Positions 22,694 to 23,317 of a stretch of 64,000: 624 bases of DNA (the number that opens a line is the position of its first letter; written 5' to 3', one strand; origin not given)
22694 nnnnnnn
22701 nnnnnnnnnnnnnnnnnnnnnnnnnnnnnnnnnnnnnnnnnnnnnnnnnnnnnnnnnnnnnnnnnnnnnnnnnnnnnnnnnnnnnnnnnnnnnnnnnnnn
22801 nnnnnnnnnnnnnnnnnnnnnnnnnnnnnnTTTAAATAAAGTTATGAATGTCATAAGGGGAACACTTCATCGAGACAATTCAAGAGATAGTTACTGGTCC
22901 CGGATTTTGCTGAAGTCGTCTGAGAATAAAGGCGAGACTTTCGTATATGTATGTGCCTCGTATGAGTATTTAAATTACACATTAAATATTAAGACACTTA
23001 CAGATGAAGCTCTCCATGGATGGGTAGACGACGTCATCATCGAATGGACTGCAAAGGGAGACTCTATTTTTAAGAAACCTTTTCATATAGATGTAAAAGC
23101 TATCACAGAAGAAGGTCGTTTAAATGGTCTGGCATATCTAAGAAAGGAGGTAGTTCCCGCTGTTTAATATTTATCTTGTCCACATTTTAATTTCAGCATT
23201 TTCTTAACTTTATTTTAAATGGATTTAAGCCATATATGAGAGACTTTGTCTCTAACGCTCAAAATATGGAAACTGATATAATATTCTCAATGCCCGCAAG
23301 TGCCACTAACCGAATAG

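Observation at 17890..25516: Lower-GC defence island between the rpoD terminator and a strong bidirectional terminator, containing two uncharacterised ORFs that may be novel defence components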

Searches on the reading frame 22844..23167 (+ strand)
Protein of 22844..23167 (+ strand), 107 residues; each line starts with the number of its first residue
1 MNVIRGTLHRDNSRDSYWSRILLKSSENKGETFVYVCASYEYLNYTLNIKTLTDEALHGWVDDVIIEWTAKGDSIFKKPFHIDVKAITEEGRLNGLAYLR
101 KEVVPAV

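Call 3: search_protein_families(library=pfam, proteins=[window:22844-23167:+], max_evalue=0.01)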
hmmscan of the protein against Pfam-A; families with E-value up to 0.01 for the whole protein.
window:22844-23167:+ (107 aa): 0 families

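Call 4: search_protein_families(library=padloc, proteins=[window:22844-23167:+], max_evalue=0.01)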
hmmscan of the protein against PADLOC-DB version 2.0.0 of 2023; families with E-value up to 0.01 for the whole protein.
window:22844-23167:+ (107 aa): 0 families

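Call 11: search_protein_families(library=ncbifam, proteins=[window:22844-23167:+], max_evalue=1)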
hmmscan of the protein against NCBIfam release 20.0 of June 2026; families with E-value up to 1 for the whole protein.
window:22844-23167:+ (107 aa): 0 families

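Call 12: search_protein_families(library=phrogs, proteins=[window:22844-23167:+], max_evalue=1)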
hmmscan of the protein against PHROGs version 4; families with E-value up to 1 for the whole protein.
window:22844-23167:+ (107 aa): 0 families

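Call 14: find_homologous_proteins(query=window:22844-23164:+)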
Query window:22844-23164:+ (107 aa): 3 proteins with E <= 0.001 among 4 candidates.
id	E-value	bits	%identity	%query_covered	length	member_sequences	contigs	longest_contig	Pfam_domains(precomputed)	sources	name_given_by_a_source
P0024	5.0e-66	237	100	100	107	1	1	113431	-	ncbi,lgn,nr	ncbi:MAG: hypothetical protein JWN64_71 [Parcubacteria group bacterium]|nr:hypothetical protein [Par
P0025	1.3e-56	207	82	100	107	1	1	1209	-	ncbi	-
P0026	1.8e-47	178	71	100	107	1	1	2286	-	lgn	-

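Call 25: find_homologous_proteins(query=A1)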
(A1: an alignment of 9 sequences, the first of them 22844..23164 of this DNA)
Query A1 (9 sequences) (107 aa, profile of the alignment): 29 proteins with E <= 0.001 among 513 candidates.
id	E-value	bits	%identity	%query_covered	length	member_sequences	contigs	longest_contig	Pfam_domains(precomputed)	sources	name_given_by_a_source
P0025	1.7e-46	175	82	100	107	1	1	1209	-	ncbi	-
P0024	1.6e-45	172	100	100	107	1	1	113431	-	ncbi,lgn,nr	ncbi:MAG: hypothetical protein JWN64_71 [Parcubacteria group bacterium]|nr:hypothetical protein [Par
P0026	2.0e-45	172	71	100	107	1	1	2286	-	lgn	-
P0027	1.4e-44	169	41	95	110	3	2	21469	-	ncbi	-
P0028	6.1e-44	167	46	98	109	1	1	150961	-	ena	-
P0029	6.5e-44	167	42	99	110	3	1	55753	-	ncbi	-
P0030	1.0e-42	163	44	93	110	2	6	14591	-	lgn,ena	-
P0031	4.9e-42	161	45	96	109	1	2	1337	-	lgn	-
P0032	1.5e-41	159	44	100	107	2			-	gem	-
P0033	8.3e-41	157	37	97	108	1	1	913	-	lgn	-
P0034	2.5e-40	155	39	100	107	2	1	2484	-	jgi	-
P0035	1.1e-39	153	45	91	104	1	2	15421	-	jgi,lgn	jgi:hypothetical protein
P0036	1.3e-36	143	43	100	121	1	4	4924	-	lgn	-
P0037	2.7e-36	142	41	100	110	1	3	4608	-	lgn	-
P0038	5.5e-36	141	44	92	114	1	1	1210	-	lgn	-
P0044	2.1e-30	123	51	98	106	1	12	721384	-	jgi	jgi:hypothetical protein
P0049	4.5e-27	113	42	94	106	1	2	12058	-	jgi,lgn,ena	jgi:hypothetical protein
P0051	5.1e-22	96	36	90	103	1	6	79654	-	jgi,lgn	-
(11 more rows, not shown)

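Call 33: find_encoding_contigs(protein=P0044, flank=8000, max_places=2)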
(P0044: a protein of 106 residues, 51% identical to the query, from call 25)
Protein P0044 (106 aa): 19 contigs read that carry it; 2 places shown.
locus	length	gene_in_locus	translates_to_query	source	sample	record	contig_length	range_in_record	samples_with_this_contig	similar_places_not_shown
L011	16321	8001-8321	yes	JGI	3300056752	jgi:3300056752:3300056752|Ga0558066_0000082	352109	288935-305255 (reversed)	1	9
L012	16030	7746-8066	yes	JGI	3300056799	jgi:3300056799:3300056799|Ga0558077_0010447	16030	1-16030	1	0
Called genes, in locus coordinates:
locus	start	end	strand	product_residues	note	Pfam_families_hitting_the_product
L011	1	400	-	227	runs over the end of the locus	PF01255:Prenyltransf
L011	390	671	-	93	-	PF00708:Acylphosphatase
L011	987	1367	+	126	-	-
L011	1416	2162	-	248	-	PF04402:SIMPL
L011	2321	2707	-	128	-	-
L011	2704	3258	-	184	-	-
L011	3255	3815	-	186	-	-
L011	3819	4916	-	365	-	PF11104:PilM_2, PF14450:FtsA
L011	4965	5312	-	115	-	PF01588:tRNA_bind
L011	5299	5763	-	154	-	PF03652:RuvX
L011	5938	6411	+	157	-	-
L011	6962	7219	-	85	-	-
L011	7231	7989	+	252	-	PF12686:DUF3800 (faint)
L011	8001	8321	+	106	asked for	-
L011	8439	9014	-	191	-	-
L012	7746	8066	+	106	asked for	-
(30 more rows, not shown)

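Call 34: find_encoding_contigs(protein=P0051, flank=8000, max_places=2)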
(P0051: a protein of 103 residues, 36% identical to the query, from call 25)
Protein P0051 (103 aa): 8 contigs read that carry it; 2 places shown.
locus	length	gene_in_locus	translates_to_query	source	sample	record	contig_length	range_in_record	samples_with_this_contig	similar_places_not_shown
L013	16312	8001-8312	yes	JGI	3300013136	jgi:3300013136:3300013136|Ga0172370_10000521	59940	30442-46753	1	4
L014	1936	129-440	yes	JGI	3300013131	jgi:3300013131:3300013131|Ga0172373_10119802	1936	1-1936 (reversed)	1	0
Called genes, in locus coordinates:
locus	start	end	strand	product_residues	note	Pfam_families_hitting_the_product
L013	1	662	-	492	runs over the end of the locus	PF01943:Polysacc_synt, PF13440:Polysacc_synt_3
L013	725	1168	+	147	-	PF18895:T4SS_pilin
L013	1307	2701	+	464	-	PF08529:NusA_N, PF00575:S1, PF13184:KH_NusA_1st, PF00013:KH_1 (faint), PF26594:KH_NusA_2nd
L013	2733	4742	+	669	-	PF03030:H_PPase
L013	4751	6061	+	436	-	PF05697:Trigger_N, PF00254:FKBP_C, PF05698:Trigger_C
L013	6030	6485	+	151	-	PF01668:SmpB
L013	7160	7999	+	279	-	-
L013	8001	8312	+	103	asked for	-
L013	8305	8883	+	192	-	-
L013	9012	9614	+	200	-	PF13302:Acetyltransf_3 (weak), PF13420:Acetyltransf_4 (faint), PF00583:Acetyltransf_1, PF13508:Acetyltransf_7 (weak)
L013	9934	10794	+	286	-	PF00497:SBP_bac_3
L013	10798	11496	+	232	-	PF00528:BPD_transp_1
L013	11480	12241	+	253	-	PF02463:SMC_N (faint), PF00005:ABC_tran, PF13304:AAA_21 (weak)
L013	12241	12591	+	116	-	PF03083:MtN3_slv, PF04193:PQ-loop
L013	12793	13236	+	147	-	PF00293:NUDIX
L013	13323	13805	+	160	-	PF13420:Acetyltransf_4 (weak), PF00583:Acetyltransf_1, PF13673:Acetyltransf_10, PF13508:Acetyltransf_7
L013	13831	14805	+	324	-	-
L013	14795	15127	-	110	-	-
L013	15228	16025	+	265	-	-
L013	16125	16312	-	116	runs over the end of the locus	-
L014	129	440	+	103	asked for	-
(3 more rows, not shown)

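Call 41: search_protein_families(library=padloc, alignment_id=A3, max_evalue=1)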
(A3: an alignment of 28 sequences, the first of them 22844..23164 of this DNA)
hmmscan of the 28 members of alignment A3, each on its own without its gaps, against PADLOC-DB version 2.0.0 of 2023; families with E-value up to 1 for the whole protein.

A. member 1, window:22844-23164:+ (107 aa): 0 families

B. families by the number of members that match (of 28 scanned): 3 families
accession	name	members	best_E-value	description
PDLC04624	PDC-M38B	1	0.0042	-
PDLC01052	protease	1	0.01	peptidase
PDLC00612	ZorB1|ZorB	1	0.022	MotB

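Call 42: search_protein_families(library=pfam, alignment_id=A3, max_evalue=1)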
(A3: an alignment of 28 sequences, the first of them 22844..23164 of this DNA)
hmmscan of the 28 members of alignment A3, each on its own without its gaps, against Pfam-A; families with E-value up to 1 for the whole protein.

A. member 1, window:22844-23164:+ (107 aa): 0 families

B. families by the number of members that match (of 28 scanned): 13 families
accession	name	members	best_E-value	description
PF07696.17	7TMR-DISMED2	3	0.03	7TMR-DISM extracellular 2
PF06486.16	DUF1093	1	0.004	Protein of unknown function (DUF1093)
PF24427.1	Ig_GP210_16th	1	0.025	Nuclear pore complex protein GP210, Ig-like domain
PF14699.12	hGDE_N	1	0.064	N-terminal domain from the human glycogen debranching enzyme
PF00522.23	VPR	1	0.068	VPR/VPX protein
PF16348.10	CoV_NSP4_C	1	0.079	Coronavirus replicase NSP4, C-terminal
PF06203.19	CCT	1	0.085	CCT motif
PF07476.17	MAAL_C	1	0.092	Methylaspartate ammonia-lyase C-terminus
PF03971.19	IDH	1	0.097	Monomeric isocitrate dehydrogenase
PF18871.6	HEPN_Toprim_N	1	0.12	HEPN/Toprim N-terminal domain 1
PF24915.1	Spectrin_SESTD1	1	0.14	SESTD1-like, spectrin repeat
PF20125.4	DUF6515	1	0.18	Family of unknown function (DUF6515)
PF15956.11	DUF4760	1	0.2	Domain of unknown function (DUF4760)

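Call 45: predict_structure(alignment_id=A3)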
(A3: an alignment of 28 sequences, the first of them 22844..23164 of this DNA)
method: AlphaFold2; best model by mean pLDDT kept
length: 107 residues; sequences in the alignment: 28
mean_pLDDT: 92.4   pTM: 0.83
mean pLDDT of the five models: 92.4, 92.1, 90.7, 90.7, 88.2
residues with pLDDT >= 90: 87; 70-90: 19; 50-70: 1; < 50: 0
segments of 3 or more residues with pLDDT < 50: none
pLDDT, mean of each block of 10 residues (from residue 1): 93 91 92 96 91 92 96 94 95 93 80
secondary structure, 60 per line:
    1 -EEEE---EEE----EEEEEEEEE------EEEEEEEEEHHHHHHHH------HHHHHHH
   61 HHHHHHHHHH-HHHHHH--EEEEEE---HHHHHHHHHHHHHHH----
elements in order: E2-5 E9-11 E16-24 E31-39 H40-47 H54-70 H72-77 E80-85 H89-103

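Call 50: fold_search(model_id=the predicted structure, library=pdb)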
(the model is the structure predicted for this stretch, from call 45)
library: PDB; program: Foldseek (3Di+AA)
matches with E <= 10: 857; with E <= 0.001: 0
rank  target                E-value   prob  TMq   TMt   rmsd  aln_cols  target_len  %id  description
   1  2gpi                  9.0e-02  0.63  0.39  0.43   5.8        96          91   12  Crystal structure of a protein of unknown function from duf1488 family (shew_3726) from shewanella loihica pv-4 at 1.60  (released 2006-06-13)
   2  2vik                  9.0e-02  0.41  0.27  0.24   9.5        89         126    9  REFINED STRUCTURE OF THE ACTIN-SEVERING DOMAIN VILLIN 14T, DETERMINED BY SOLUTION NMR, MINIMIZED AVERAGE STRUCTURE (released 1997-04-01)
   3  5uvg                  1.2e-01  0.11  0.23  0.09  11.9       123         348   11  Crystal structure of the human neutral sphingomyelinase 2 (nSMase2) catalytic domain with insertion deleted and calcium  (released 2017-06-28)
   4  6g2h_A                1.3e-01  0.20  0.29  0.06  10.7       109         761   10  Filament of acetyl-CoA carboxylase and BRCT domains of BRCA1 (ACC-BRCT) core at 4.6 A resolution (released 2018-06-13)
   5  9jvt_v                1.9e-01  0.41  0.27  0.08   8.6        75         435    9  Structure of the C-terminal 4 domains (V4-V6-HP) villin bound to an actin (released 2025-10-15)
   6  1m4j_A                2.0e-01  0.28  0.29  0.25   8.4        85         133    9  CRYSTAL STRUCTURE OF THE N-TERMINAL ADF-H DOMAIN OF MOUSE TWINFILIN ISOFORM-1 (released 2002-11-13)
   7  9jus_v                2.3e-01  0.44  0.29  0.05   8.3        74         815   11  Structure of villin bound to an actin trimer (released 2025-10-08)
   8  2hql_F                2.4e-01  0.15  0.23  0.24   7.5        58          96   14  Crystal structure of a small single-stranded DNA binding protein from Mycoplasma pneumoniae (released 2007-05-01)
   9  1p8x_A                2.6e-01  0.18  0.26  0.11  10.0        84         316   13  The Calcium-Activated C-terminal half of gelsolin (released 2003-10-14)
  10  6g2d_B                2.6e-01  0.10  0.26  0.06  13.8       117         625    8  Citrate-induced acetyl-CoA carboxylase (ACC-Cit) filament at 5.4 A resolution (released 2018-06-13)
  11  9jus_V                2.8e-01  0.30  0.29  0.05   8.6        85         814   10  Structure of villin bound to an actin trimer (released 2025-10-08)
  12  1t2l_B                2.8e-01  0.10  0.22  0.20  10.2        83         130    7  Three Crystal Structures of Human Coactosin-like Protein (released 2004-11-23)
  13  3i9s_D                2.8e-01  0.10  0.23  0.18  10.9       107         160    6  Structure from the mobile metagenome of V.cholerae. Integron cassette protein VCH_CASS6 (released 2009-08-11)
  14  4asi_B                3.2e-01  0.33  0.25  0.05   3.6        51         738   12  Crystal structure of human ACACA C-terminal domain (released 2012-08-29)
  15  4asi_A                3.2e-01  0.33  0.25  0.04   3.6        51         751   12  Crystal structure of human ACACA C-terminal domain (released 2012-08-29)
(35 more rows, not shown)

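Call 53: search_protein_representatives(alignment_id=A3)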
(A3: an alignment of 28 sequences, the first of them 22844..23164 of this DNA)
Query: 28 sequences, 107 profile positions. Proteins with E-value up to 0.001 (for the whole library): 116; up to 1e-10: 84; up to 1e-30: 11. The best 116 are listed.
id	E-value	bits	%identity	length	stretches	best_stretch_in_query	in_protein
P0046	2.7e-38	146.9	-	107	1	1-106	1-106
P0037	4.7e-38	146.1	-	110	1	1-105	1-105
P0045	2.8e-35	137.2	-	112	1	1-105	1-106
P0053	1.7e-33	131.4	-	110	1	1-105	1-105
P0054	2.2e-33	131.1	-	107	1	1-105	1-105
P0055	1.1e-32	128.9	-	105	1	1-104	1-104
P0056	2.6e-31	124.4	-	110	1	1-104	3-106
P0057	3.2e-31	124.2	-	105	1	1-103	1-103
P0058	3.3e-31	124.1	-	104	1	1-102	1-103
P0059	3.4e-31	124.1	-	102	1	1-101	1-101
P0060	3.8e-31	123.9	-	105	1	1-103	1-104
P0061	6.2e-30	120.0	-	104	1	1-103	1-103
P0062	1.1e-29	119.3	-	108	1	1-105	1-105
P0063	4.8e-29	117.1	-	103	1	1-103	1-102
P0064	5.4e-29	117.0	-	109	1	1-103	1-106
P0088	4.9e-21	91.4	-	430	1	1-104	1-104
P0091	2.5e-20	89.1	-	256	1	1-104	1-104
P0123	7.8e-12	61.8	-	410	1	14-100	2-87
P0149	5.8e-06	42.9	-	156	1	62-104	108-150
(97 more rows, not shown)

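Call 55: search_protein_families(library=pfam, proteins=[P0088, P0091, P0123, P0149], max_evalue=0.1)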
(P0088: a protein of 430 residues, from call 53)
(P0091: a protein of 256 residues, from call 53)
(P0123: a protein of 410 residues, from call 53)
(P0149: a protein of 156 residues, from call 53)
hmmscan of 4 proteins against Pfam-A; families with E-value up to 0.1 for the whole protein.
P0088 (430 aa): 0 families

P0091 (256 aa): 1 family
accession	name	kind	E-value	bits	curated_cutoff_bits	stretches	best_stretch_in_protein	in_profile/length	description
PF01025.24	GrpE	-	9.1e-25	87.7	25.8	1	93-255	17-163/165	GrpE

P0123 (410 aa): 1 family
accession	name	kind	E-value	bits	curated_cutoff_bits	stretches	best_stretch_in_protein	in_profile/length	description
PF14357.11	DUF4404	-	6.1e-06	27.2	27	1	329-404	3-74/83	Domain of unknown function (DUF4404)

P0149 (156 aa): 1 family
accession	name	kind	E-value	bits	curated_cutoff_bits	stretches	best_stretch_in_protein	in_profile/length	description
PF09568.16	RE_MjaI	-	0.057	13.7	22.7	0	127-151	106-130/164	MjaI restriction endonuclease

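Call 72: search_solved_structures(query=A3, max_evalue=10)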
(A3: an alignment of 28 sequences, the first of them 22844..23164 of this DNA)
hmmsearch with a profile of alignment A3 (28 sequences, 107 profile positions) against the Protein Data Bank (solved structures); distinct sequences matched with E-value up to 10: 2.
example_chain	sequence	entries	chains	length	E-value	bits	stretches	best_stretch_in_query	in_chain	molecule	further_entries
7unz_B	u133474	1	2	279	0.62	13.8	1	69-101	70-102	Cysteine-rich small secreted protein CSS, putative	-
7uny_A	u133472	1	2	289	0.66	13.7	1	70-101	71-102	Cysteine-rich small secreted protein CSS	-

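Call 73: find_encoding_contigs(protein=P0049, flank=8000, max_places=2)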
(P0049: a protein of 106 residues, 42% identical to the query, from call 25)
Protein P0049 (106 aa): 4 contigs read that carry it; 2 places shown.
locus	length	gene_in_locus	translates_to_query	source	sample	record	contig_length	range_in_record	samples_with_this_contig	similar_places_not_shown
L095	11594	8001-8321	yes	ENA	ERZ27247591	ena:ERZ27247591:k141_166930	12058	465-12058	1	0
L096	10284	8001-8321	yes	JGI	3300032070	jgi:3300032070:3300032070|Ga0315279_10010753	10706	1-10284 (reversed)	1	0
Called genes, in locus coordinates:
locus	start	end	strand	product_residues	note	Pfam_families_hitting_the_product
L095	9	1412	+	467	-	-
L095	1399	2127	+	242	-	-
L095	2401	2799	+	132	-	-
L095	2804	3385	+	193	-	PF08937:ThsB_TIR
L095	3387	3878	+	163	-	PF08937:ThsB_TIR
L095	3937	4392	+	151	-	-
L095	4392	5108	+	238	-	-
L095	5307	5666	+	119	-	PF08241:Methyltransf_11 (weak), PF13649:Methyltransf_25 (weak)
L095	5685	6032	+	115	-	-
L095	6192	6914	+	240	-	PF13489:Methyltransf_23 (weak), PF08241:Methyltransf_11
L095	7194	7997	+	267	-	-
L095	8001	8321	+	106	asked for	-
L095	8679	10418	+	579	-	-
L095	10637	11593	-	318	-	?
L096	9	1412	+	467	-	-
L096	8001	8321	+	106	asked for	-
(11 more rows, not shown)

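Call 74: find_encoding_contigs(protein=P0030, flank=8000, max_places=3)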
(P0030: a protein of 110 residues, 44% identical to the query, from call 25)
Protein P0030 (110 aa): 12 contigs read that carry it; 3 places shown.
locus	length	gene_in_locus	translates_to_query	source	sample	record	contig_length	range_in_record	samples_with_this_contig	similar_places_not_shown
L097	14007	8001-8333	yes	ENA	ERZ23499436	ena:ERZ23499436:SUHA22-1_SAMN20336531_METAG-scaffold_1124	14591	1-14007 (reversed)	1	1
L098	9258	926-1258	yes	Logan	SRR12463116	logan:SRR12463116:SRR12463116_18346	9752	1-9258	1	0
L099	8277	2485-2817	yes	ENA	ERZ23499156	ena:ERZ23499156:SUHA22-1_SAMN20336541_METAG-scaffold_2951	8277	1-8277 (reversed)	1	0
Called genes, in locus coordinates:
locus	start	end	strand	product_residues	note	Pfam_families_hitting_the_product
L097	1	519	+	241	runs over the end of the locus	-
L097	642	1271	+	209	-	-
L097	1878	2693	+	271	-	PF03602:Cons_hypoth95 (faint), PF01555:N6_N4_Mtase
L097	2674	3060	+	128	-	-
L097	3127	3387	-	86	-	-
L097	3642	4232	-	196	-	PF02525:Flavodoxin_2, PF03358:FMN_red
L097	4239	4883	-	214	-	-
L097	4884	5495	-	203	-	PF02798:GST_N, PF13417:GST_N_3 (weak), PF13409:GST_N_2, PF14497:GST_C_3, PF00043:GST_C, PF13410:GST_C_2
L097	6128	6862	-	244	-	-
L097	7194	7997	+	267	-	-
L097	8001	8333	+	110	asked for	-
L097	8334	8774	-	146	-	-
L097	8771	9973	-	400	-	-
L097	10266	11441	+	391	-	PF00239:Resolvase, PF07508:Recombinase, PF13408:Zn_ribbon_recom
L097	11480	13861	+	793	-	PF13166:AAA_13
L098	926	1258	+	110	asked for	-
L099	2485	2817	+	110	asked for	-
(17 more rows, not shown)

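Call 78: fold_search(model_id=the predicted structure, library=viral)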
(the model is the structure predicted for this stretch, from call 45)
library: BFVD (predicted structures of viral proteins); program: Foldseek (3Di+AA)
matches with E <= 10: 1151; with E <= 0.001: 0
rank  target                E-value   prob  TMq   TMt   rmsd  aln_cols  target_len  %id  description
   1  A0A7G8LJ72            6.8e-03  0.95  0.43  0.47   9.1       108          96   14  Uncharacterized protein [Pseudomonas phage Stalingrad]
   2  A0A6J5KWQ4            2.0e-02  0.47  0.25  0.24  11.7        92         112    4  Uncharacterized protein [uncultured Caudovirales phage]
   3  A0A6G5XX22            2.6e-02  0.25  0.24  0.07  11.0        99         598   13  (no name in the UniProt tables at hand)
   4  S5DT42                5.0e-02  0.47  0.35  0.21  10.9       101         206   11  protein-tyrosine-phosphatase [Apophua simplicipes ichnovirus]
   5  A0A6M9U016            6.5e-02  0.28  0.32  0.05  12.1       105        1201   12  Putative DNA PolB (Fragment) [Drosophila-associated filamentous virus]
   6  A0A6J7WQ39            6.9e-02  0.51  0.31  0.38   5.5        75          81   13  Uncharacterized protein [uncultured Caudovirales phage]
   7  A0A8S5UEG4            7.9e-02  0.47  0.27  0.27   7.0        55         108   24  Uncharacterized protein [Podoviridae sp. ctjVy23]
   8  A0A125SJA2            7.9e-02  0.14  0.28  0.12  15.5       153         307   10  (no name in the UniProt tables at hand)
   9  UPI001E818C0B         8.5e-02  0.41  0.30  0.28   8.6        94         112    5  (no name look-up for this kind of identifier)
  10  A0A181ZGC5            9.7e-02  0.75  0.36  0.12   4.1        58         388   10  DNA helicase/primase complex-associated protein [Human herpesvirus 1 (strain 17)]
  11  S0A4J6                9.7e-02  0.23  0.30  0.25  13.6       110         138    7  (no name in the UniProt tables at hand)
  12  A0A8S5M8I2            9.7e-02  0.21  0.27  0.29  14.6       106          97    9  Uncharacterized protein [Siphoviridae sp. ctB3v5]
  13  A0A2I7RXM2            1.0e-01  0.14  0.23  0.22  10.5       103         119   13  Acyl-CoA N-acyltransferase [Vibrio phage 1.249.B._10N.261.55.B9]
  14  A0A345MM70            1.2e-01  0.69  0.33  0.39   7.4        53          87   13  (no name in the UniProt tables at hand)
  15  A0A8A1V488            1.2e-01  0.20  0.24  0.14   8.7        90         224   12  PA224L [African swine fever virus]
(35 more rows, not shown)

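Call 90: find_related_loci(query=A3, collection=viral_contigs, flank=8000)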
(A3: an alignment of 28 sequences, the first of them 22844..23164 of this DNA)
Query A3 (107 aa) in viral_contigs; peptide patterns used: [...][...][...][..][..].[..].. (x = any residue, [..] = any of these).
27 stretches matched a pattern, but none encodes a relative of the query by tblastn (E <= 1e-3).

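Call 91: find_related_loci(query=A3, collection=metagenome_contigs, flank=6000)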
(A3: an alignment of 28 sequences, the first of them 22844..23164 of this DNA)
Query A3 (107 aa) in metagenome_contigs; peptide patterns used: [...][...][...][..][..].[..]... (x = any residue, [..] = any of these).
179 stretches matched a pattern; 7 encode a relative of the query (tblastn E <= 1e-3); 7 distinct loci.
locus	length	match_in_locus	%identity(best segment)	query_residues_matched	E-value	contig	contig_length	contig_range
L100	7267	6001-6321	44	1-107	1e-30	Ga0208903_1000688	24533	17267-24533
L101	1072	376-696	43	1-106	9e-27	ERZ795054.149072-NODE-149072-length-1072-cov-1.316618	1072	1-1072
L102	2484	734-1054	39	1-107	4e-26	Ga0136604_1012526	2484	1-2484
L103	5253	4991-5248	41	1-86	2e-18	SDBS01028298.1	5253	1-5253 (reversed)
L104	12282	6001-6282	36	6-101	6e-17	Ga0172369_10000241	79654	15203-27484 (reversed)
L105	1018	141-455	34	1-102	9e-16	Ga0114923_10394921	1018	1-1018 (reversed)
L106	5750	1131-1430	33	1-98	7e-12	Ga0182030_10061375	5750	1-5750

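Call 95: search_protein_families(library=pfam, proteins=[L106:392-1126:+, L106:1457-2023:+, L013:8305-8880:+, L095:8679-10415:+, L097:11480-13858:+], max_evalue=0.05)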
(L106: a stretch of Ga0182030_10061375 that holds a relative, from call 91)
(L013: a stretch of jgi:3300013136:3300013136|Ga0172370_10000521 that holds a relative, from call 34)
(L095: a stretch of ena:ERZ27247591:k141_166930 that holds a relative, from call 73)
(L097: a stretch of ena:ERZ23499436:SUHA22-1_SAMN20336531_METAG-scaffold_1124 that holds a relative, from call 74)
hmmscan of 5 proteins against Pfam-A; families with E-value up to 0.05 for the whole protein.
L106:392-1126:+ (245 aa): 0 families

L106:1457-2023:+ (189 aa): 1 family
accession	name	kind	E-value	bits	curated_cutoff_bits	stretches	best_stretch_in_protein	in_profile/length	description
PF19310.4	TOP_N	-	0.024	14.9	27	0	78-148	38-104/123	Neurolysin/Thimet oligopeptidase, N-terminal domain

L013:8305-8880:+ (192 aa): 0 families

L095:8679-10415:+ (579 aa): 0 families

L097:11480-13858:+ (793 aa): 3 families
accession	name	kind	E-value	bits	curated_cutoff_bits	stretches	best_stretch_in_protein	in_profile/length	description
PF13166.12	AAA_13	-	2.7e-10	40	36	1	480-631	493-647/713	AAA domain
PF02463.25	SMC_N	-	6.1e-05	23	40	1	123-565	135-209/220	RecF/RecN/SMC N terminal domain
PF11929.14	DUF3447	-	0.0095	16.3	26.9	1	524-568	13-58/76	Domain of unknown function (DUF3447)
